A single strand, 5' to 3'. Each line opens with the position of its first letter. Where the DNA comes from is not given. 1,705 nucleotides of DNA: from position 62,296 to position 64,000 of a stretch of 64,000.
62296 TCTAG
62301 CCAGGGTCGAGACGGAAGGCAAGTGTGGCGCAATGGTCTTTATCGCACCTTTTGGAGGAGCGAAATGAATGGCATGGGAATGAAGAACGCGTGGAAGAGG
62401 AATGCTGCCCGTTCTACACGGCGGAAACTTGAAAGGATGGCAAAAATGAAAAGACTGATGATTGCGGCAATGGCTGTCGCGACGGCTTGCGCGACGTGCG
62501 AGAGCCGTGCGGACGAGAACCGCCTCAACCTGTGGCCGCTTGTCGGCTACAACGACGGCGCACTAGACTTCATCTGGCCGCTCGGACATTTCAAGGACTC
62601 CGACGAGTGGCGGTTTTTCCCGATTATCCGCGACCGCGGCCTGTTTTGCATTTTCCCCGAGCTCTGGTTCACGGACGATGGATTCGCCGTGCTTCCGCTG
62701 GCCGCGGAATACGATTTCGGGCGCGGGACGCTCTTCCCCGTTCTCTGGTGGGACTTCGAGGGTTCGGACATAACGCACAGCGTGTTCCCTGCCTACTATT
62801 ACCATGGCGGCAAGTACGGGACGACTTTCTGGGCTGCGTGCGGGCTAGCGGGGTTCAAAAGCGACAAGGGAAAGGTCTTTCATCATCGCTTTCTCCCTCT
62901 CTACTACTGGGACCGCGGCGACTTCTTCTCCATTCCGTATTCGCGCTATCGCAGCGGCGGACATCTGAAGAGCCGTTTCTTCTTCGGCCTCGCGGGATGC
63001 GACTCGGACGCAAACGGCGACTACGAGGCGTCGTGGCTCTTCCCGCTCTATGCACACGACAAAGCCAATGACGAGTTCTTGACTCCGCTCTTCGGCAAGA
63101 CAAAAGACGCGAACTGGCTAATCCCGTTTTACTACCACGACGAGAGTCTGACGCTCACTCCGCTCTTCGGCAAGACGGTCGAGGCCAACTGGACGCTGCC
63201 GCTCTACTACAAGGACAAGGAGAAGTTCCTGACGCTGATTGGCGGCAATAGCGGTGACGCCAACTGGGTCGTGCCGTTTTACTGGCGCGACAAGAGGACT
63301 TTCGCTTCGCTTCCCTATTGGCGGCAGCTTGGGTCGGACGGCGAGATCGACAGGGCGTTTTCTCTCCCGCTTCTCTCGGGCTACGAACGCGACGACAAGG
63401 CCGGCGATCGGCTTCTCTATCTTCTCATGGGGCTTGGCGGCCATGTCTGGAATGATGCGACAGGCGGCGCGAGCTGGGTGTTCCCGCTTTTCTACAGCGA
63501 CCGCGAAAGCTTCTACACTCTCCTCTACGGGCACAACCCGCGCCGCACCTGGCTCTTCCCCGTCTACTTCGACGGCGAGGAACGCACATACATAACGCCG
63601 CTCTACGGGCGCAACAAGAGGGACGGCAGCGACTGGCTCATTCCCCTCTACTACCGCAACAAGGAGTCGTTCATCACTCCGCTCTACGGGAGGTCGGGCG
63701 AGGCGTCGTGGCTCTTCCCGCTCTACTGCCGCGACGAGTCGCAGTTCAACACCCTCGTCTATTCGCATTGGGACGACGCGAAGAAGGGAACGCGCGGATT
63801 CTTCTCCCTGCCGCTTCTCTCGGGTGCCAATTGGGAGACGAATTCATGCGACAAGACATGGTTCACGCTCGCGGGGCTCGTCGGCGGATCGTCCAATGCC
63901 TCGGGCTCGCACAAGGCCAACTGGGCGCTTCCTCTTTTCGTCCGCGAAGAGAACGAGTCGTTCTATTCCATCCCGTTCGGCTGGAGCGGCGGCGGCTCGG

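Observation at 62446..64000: Unlisted long repeat protein running off the window end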

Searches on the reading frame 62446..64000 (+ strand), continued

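Call 31: fold_search(model_id=the predicted structure, library=pdb)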
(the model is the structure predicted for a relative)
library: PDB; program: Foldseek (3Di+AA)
matches with E <= 10: 538; with E <= 0.001: 12
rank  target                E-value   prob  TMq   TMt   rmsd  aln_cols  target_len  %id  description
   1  6vhh_A                1.6e-07  1.00  0.10  0.06  46.9       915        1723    8  Human Teneurin-2 and human Latrophilin-3 binary complex (released 2020-06-03)
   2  9bdt_A                5.2e-05  0.54  0.07  0.03  42.0       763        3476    8  Apolipoprotein B 100 bound to LDL receptor and legobody (released 2024-12-25)
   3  9rps_A                9.7e-05  0.80  0.11  0.12  38.6       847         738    8  Cryo-EM structure of Shigella flexneri LptDE in complex with RTP45 superinfection exclusion protein from RTP bacteriop (released 2025-12-10)
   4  9ia5_A                1.5e-04  0.77  0.11  0.12  39.3       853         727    8  LpDEM from Escherichia coli (released 2025-12-10)
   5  9rpr_A                1.7e-04  0.69  0.11  0.11  39.1       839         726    8  Cryo-EM structure of LptDEM complex containing Shigella flexneri LptE and endogenous E. coli LptD and LptM (released 2025-12-10)
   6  9a39_MODEL_1_A        2.2e-04  0.82  0.12  0.12  40.9       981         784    9  Model of E. coli LptD by in-cell photo-crosslinking MS and deep learning (released 2023-02-24)
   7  9bde_A                2.5e-04  0.69  0.11  0.08  54.5       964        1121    9  Middle Region of Apolipoprotein B 100 bound to Low Density Lipoprotein Receptor (released 2024-12-25)
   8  7omm_A                2.7e-04  0.54  0.09  0.10  36.6       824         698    9  Cryo-EM structure of N. gonorhoeae LptDE in complex with ProMacrobodies (MBPs have not been built de novo) (released 2022-05-04)
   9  9kn3_A                4.2e-04  0.54  0.11  0.11  39.0       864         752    8  Cryo-EM structure of LptDEM complex from Escherichia coli (released 2025-07-23)
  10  9ia2_A                5.2e-04  0.41  0.09  0.10  37.6       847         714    7  LpDEM from Escherichia coli (released 2025-12-10)
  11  4q35_A                7.5e-04  0.66  0.12  0.12  39.9       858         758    8  Structure of a membrane protein (released 2014-06-25)
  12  8h1s_C                7.5e-04  0.60  0.12  0.11  40.6       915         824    8  Crystal structure of apo-LptDE complex (released 2023-10-11)
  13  9e9r                  1.3e-03  0.69  0.13  0.04  46.4       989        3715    9  The Structure of ApoB100 from Human Low-Density Lipoprotein (released 2024-12-18)
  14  5iv9_A                1.8e-03  0.44  0.11  0.12  40.9       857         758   10  The LPS Transporter LptDE from Klebsiella pneumoniae, full-length (released 2016-05-18)
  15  9ia0_A                2.3e-03  0.47  0.11  0.12  40.1       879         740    9  LpDE from Escherichia coli (released 2025-12-10)
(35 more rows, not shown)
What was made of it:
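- Closest known: Periplasm-spanning lipid-groove proteins. Same: LptD chains appear among the full-length Foldseek hits, E about 1e-4 (call 31).
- The full-length model gives Foldseek matches to LptD, FimD, FecA, AlgE and OmpC, with E from 1e-4 to 5e-2 (call 31).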

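Call 36: search_protein_families(library=pfam, alignment_id=A2, max_evalue=0.01)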
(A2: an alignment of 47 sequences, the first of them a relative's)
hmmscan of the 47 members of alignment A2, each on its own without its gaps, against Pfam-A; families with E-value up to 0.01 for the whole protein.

A. member 1, P0001 (791 aa): 1 family
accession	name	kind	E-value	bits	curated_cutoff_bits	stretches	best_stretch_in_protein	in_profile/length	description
PF23698.1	ORF29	-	0.0073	16.6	27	0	426-470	18-60/63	ORF29-like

B. families by the number of members that match (of 47 scanned): 4 families
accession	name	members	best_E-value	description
PF23698.1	ORF29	6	1.7e-05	ORF29-like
PF17277.7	DUF5342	3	0.00086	Family of unknown function (DUF5342)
PF18368.7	Ig_GlcNase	1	0.0041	Exo-beta-D-glucosaminidase Ig-fold domain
PF21101.3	YqgU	1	0.0077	YqgU-like 6-bladed beta propeller domain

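Call 38: search_protein_families(library=phrogs, proteins=[P0001, P0048, P0060], max_evalue=0.1)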
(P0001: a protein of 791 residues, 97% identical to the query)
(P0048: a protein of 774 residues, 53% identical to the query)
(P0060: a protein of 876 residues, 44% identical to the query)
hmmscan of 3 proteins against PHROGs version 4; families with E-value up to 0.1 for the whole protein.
P0001 (791 aa): 0 families

P0048 (774 aa): 1 family
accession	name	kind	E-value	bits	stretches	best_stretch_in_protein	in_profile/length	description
phrog_26163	-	DNA, RNA and nucleotide metabolism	0.085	14.2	0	572-619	47-95/120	homing endonuclease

P0060 (876 aa): 0 families

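Call 41: search_protein_representatives(alignment_id=A1)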
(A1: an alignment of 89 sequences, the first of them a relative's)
Query: 89 sequences, 817 profile positions. Proteins with E-value up to 0.001 (for the whole library): 1140; up to 1e-10: 770; up to 1e-30: 357. The best 150 are listed.
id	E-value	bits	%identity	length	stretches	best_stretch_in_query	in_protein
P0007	0.0e+00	1110.2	-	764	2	88-817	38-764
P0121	0.0e+00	1077.3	-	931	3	4-485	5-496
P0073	0.0e+00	1060.6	-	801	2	1-467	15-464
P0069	0.0e+00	1051.2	-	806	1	7-817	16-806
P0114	5.3e-297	1003.8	-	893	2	4-487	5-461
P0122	1.8e-296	1002.0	-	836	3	450-817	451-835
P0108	5.1e-296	1000.5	-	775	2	6-436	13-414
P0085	2.8e-288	974.9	-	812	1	87-817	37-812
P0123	1.6e-245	833.5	-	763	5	544-817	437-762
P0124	1.1e-243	827.4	-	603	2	1-346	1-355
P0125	1.4e-211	721.2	-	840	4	306-817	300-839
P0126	3.9e-207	706.5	-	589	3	10-265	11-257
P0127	5.2e-199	679.7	-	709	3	88-489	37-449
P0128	1.3e-197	675.0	-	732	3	397-817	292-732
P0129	2.2e-196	671.0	-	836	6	449-817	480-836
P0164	7.8e-128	444.2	-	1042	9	5-218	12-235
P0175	4.3e-115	402.1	-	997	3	5-574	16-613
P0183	2.8e-106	373.0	-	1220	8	6-158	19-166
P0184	9.1e-106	371.3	-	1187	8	6-134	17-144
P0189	3.0e-102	359.6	-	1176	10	7-135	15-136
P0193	5.5e-101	355.4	-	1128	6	7-211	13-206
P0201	2.5e-94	333.4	-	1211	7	5-225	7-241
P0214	2.5e-90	320.2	-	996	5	329-604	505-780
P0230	5.8e-82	292.5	-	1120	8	7-227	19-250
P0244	1.1e-78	281.7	-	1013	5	5-230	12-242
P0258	1.2e-73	265.0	-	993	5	728-817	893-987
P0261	2.2e-72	260.9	-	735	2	333-817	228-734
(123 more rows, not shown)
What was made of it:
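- A profile search finds 1,140 clusters at 50% identity (call 41).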

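Call 43: list_cluster_members(proteins=[P0183, P0164, P0175, P0201, P0230, P0258, P0244, P0214, P0261, P0121])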
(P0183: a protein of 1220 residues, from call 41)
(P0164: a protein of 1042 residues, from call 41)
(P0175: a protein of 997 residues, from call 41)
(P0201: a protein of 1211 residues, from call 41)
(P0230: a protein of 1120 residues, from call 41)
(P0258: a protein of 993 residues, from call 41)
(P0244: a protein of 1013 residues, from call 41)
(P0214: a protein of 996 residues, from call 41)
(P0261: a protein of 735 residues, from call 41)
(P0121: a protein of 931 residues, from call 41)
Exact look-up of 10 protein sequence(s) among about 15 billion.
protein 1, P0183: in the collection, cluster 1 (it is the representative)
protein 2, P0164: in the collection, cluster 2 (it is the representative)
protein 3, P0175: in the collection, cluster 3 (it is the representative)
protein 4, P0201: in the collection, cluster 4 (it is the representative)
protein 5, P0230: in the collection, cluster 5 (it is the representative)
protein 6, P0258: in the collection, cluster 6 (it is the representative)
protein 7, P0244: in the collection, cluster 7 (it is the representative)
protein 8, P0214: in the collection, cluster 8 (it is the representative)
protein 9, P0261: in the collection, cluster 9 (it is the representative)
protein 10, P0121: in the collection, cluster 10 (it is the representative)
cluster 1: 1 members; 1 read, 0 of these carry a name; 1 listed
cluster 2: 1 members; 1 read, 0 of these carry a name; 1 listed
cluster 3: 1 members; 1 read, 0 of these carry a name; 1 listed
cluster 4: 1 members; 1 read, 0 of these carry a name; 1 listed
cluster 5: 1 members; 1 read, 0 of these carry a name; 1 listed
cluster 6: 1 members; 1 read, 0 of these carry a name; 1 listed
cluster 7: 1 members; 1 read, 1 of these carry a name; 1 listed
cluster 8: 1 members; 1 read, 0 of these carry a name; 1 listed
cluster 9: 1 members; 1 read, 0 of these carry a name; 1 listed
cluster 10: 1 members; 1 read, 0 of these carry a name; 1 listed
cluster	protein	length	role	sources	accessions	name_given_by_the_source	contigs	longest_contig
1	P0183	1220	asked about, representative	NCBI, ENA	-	-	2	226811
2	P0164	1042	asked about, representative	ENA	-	-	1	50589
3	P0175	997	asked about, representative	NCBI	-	-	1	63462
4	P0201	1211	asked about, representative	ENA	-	-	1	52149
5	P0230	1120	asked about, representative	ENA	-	-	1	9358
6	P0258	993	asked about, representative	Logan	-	-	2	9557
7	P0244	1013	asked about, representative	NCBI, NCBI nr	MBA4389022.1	MAG: hypothetical protein C0404_13655 [Verrucomicrobia bacterium] | hypothetical protein [Verrucomicrobiota bacterium]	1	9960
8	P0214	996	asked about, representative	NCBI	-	-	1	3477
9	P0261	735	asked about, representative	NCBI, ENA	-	-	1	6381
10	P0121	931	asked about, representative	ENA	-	-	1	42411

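Call 44: search_protein_families(library=pfam, proteins=[P0183, P0184, P0189, P0193, P0201, P0164, P0230, P0175], max_evalue=0.01)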
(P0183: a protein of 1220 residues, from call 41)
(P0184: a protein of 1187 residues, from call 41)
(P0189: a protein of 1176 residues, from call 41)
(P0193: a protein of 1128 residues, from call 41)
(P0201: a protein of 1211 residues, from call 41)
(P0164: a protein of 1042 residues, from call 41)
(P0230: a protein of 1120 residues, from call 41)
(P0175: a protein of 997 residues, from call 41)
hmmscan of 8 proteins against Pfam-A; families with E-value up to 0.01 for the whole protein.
P0183 (1220 aa): 0 families

P0184 (1187 aa): 0 families

P0189 (1176 aa): 0 families

P0193 (1128 aa): 0 families

P0201 (1211 aa): 0 families

P0164 (1042 aa): 0 families

P0230 (1120 aa): 0 families

P0175 (997 aa): 0 families

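Call 47: search_protein_families(library=ncbifam, proteins=[L004:6101-7987:+, L008:2318-4261:+, L008:6634-7488:+, L008:7493-7975:+, L008:4294-5169:+, L008:5166-6560:+, L010:5139-5819:+, L006:7318-7908:+, L006:6721-7176:+], max_evalue=0.01)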
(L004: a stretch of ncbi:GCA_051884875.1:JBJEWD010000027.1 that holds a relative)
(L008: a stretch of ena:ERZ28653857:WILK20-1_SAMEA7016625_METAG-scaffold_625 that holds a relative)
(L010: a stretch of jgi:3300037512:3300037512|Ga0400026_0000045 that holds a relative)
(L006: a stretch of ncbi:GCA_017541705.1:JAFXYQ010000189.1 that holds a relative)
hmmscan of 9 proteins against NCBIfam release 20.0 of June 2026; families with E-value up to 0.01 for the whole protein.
L004:6101-7987:+ (628 aa): 3 families
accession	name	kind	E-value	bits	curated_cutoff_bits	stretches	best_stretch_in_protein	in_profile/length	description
NF006386.0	PRK08633.1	equivalog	1.8e-61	208.1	1221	1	3-564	8-564/1147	acyl-[ACP]--phospholipid O-acyltransferase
NF005291.0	PRK06814.1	equivalog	1.9e-48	165.1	1349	1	1-445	8-473/1140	acyl-[ACP]--phospholipid O-acyltransferase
NF008397.0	PRK11195.1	equivalog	6.2e-16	58.5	297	1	3-382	2-384/414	lysophospholipid transporter LplT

L008:2318-4261:+ (647 aa): 4 families
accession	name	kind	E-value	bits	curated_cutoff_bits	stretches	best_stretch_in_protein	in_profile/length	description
NF006386.0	PRK08633.1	equivalog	9.7e-57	192.4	1221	1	4-589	9-567/1147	acyl-[ACP]--phospholipid O-acyltransferase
NF005291.0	PRK06814.1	equivalog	1.5e-39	135.7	1349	1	1-459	8-474/1140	acyl-[ACP]--phospholipid O-acyltransferase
NF008397.0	PRK11195.1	equivalog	1.6e-14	53.8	297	1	5-379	4-380/414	lysophospholipid transporter LplT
TIGR00880.1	2_A_01_02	superfamily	2.8e-05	24.3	131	1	57-183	12-135/141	multidrug resistance protein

L008:6634-7488:+ (284 aa): 16 families
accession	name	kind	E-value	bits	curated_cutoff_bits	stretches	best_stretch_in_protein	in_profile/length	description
NF050089.1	i_nPHAscl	equivalog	5.2e-08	32.3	300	1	209-257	225-273/288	intracellular short-chain-length polyhydroxyalkanoate depolymerase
NF047920.1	lactonase_UilS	equivalog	1.6e-07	31.4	400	1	208-254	214-261/285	UilS family quorum-quenching N-acyl-homoserine lactonase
NF011457.0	PRK14875.1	equivalog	7.5e-07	28.4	307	0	208-238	309-339/372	acetoin dehydrogenase dihydrolipoyllysine-residue acetyltransferase subunit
TIGR01738.1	bioH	equivalog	3e-06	27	206.95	1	210-252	184-226/245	pimeloyl-ACP methyl ester esterase BioH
NF052610.1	macro_16_ester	equivalog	3.5e-05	23.3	420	1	207-254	216-262/281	alpha/beta fold macrolide esterase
NF051488.1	bifunc_PcaDC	exception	0.00042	19.6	390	0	209-254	188-232/375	bifunctional 3-oxoadipate enol-lactonase/4-carboxymuconolactone decarboxylase PcaDC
TIGR02427.1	protocat_pcaD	equivalog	0.00044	19.7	255.85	0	208-273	187-249/251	3-oxoadipate enol-lactonase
NF050058.1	e_dPHAscl_type1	hypoth_equivalog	0.0015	18.1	150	0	215-240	179-204/276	extracellular catalytic domain type 1 short-chain-length polyhydroxyalkanoate depolymerase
NF053693.1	esterase_mleCBF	exception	0.0019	17.6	564.5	1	208-254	215-260/279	CBF family alpha/beta fold macrolide esterase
NF045632.1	hydroxlase_HsaD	equivalog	0.0024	16.8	400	1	103-185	56-137/290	4,5:9,10-diseco-3-hydroxy-5,9,17-trioxoandrosta-1(10),2-diene-4-oate hydrolase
TIGR01607.1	PST-A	paralog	0.0027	16.9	218.25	0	214-272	270-328/332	Plasmodium subtelomeric family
NF041759.1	mac_hydro_EstT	equivalog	0.0027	16.9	450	1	208-254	214-259/278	macrolide hydrolase EstT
NF033124.1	estX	equivalog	0.0042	16.2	600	1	207-254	215-261/280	macrolide esterase EstX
NF045948.1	ProImpepThrmp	equivalog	0.0076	15.7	500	0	80-205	21-147/291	proline iminopeptidase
TIGR01250.1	pro_imino_pep_2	subfamily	0.0077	15.8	167.65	0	208-274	225-287/288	proline iminopeptidase-family hydrolase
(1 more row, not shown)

L008:7493-7975:+ (160 aa): 1 family
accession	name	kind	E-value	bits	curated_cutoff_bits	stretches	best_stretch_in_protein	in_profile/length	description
NF047436.1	LA_2272_repeat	domain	8.5e-08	31.9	25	0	77-101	3-26/30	LA_2272 family surface repeat-containing protein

L008:4294-5169:+ (291 aa): 0 families

L008:5166-6560:+ (464 aa): 1 family
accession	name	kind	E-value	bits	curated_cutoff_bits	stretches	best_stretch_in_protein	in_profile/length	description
NF009942.0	PRK13405.1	equivalog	0.00025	18.7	1166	1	119-189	922-992/1245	magnesium chelatase subunit H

L010:5139-5819:+ (226 aa): 1 family
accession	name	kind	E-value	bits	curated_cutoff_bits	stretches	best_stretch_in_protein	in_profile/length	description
NF011457.0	PRK14875.1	equivalog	0.0065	15.5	307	1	38-118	148-225/372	acetoin dehydrogenase dihydrolipoyllysine-residue acetyltransferase subunit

L006:7318-7908:+ (196 aa): 0 families

L006:6721-7176:+ (151 aa): 1 family
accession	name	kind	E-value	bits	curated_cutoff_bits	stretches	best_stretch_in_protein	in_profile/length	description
NF008628.0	PRK11616.1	equivalog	0.00061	20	91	0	118-149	64-95/110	hypothetical protein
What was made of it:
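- A neighbouring 160-aa protein matches the 'LA_2272 surface repeat' model (call 47).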

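Call 53: find_encoding_contigs(protein=P0003, flank=10000, max_places=2)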
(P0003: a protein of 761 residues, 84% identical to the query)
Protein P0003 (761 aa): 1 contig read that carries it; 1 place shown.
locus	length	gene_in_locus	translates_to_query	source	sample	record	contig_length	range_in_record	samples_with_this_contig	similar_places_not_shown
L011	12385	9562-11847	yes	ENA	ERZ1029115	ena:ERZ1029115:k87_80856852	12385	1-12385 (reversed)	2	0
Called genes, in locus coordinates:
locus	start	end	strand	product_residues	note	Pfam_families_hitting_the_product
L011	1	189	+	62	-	?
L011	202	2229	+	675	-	PF00999:Na_H_Exchanger, PF02080:TrkA_C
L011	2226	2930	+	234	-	-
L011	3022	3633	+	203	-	PF17836:PglD_N, PF00132:Hexapep (faint)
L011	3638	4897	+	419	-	PF04413:Glycos_transf_N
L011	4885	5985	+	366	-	-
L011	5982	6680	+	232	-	-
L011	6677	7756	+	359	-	PF00109:ketoacyl-synt, PF00108:Thiolase_N (faint), PF02801:Ketoacyl-synt_C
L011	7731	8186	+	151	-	PF22817:ApeP-like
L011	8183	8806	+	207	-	PF02581:TMP-TENI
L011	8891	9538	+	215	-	PF00440:TetR_N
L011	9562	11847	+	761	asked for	-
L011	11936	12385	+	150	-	?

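Call 54: find_encoding_contigs(protein=P0007, flank=10000, max_places=2)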
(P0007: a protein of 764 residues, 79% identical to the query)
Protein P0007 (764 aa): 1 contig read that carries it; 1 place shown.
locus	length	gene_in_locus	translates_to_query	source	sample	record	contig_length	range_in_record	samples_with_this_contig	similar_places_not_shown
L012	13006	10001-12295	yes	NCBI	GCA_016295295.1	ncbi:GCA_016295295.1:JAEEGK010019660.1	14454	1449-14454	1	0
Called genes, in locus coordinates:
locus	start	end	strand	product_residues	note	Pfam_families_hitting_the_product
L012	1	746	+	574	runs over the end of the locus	PF05448:AXE1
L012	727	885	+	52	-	-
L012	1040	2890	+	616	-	-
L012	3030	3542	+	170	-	-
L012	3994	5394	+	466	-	PF13173:AAA_14, PF13635:DUF4143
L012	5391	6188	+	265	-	-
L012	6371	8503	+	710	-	PF10101:DUF2339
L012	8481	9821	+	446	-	PF13163:DUF3999 (faint)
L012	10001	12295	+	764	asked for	-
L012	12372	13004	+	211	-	?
